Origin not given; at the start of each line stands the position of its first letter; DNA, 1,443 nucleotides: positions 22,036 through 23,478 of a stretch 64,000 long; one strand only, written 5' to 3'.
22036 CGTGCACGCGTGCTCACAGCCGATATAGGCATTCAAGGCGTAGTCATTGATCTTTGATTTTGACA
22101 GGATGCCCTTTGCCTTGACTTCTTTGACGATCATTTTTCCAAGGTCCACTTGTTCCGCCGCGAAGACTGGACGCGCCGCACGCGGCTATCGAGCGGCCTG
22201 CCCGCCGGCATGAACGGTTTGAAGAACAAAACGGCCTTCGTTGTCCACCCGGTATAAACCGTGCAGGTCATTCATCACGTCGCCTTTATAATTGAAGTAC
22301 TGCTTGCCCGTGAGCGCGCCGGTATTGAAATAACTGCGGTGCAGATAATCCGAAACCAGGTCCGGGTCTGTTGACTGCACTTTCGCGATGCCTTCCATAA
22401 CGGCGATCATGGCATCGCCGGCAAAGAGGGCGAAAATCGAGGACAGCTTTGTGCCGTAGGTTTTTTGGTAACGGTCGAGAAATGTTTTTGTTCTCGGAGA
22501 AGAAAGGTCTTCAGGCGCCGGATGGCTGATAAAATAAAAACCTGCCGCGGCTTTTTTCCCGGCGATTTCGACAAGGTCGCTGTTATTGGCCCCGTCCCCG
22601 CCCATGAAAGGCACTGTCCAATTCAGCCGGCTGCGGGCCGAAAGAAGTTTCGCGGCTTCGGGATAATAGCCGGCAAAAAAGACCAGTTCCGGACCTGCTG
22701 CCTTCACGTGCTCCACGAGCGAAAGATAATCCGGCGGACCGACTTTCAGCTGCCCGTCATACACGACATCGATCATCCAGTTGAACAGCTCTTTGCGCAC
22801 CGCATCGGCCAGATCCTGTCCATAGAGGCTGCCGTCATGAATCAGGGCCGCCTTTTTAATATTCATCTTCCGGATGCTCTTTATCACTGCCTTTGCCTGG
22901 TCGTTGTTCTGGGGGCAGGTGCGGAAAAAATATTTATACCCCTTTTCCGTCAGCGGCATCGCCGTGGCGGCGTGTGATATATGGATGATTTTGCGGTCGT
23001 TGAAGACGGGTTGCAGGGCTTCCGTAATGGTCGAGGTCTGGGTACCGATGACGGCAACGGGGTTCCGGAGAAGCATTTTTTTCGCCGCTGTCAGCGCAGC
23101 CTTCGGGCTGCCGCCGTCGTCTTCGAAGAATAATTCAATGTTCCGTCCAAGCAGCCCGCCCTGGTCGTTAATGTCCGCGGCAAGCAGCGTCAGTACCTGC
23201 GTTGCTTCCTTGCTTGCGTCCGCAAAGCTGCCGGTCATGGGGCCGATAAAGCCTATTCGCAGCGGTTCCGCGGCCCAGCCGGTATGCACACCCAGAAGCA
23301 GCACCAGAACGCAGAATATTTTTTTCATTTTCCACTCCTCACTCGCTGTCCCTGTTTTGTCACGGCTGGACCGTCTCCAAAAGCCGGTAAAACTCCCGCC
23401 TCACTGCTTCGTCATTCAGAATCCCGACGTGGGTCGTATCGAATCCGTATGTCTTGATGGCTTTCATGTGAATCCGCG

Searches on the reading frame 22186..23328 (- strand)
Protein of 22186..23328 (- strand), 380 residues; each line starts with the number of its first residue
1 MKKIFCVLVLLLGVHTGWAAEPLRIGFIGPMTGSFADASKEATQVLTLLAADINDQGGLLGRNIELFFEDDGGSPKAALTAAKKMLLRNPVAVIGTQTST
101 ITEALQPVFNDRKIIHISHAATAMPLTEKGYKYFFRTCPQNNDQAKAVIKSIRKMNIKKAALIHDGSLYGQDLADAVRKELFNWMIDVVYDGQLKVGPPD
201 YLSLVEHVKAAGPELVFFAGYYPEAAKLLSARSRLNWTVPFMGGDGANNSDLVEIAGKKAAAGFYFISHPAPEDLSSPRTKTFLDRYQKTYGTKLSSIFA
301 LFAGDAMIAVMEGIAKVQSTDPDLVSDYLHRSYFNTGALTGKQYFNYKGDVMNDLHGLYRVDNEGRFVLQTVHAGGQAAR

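Call 34: search_protein_families(library=pfam, proteins=[window:22186-23328:-], max_evalue=0.01)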
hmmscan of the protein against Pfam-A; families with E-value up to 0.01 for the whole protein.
window:22186-23328:- (380 aa): 3 families
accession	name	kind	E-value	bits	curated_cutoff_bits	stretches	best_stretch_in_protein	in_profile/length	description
PF13458.12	Peripla_BP_6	-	1.1e-53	183.6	31.7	1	22-353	1-331/343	Periplasmic binding protein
PF01094.35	ANF_receptor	-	2.6e-21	76.5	25.4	1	51-334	11-325/353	Receptor family ligand binding region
PF13433.12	Peripla_BP_5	-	2.1e-12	47.3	27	1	24-334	2-311/363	Periplasmic binding protein domain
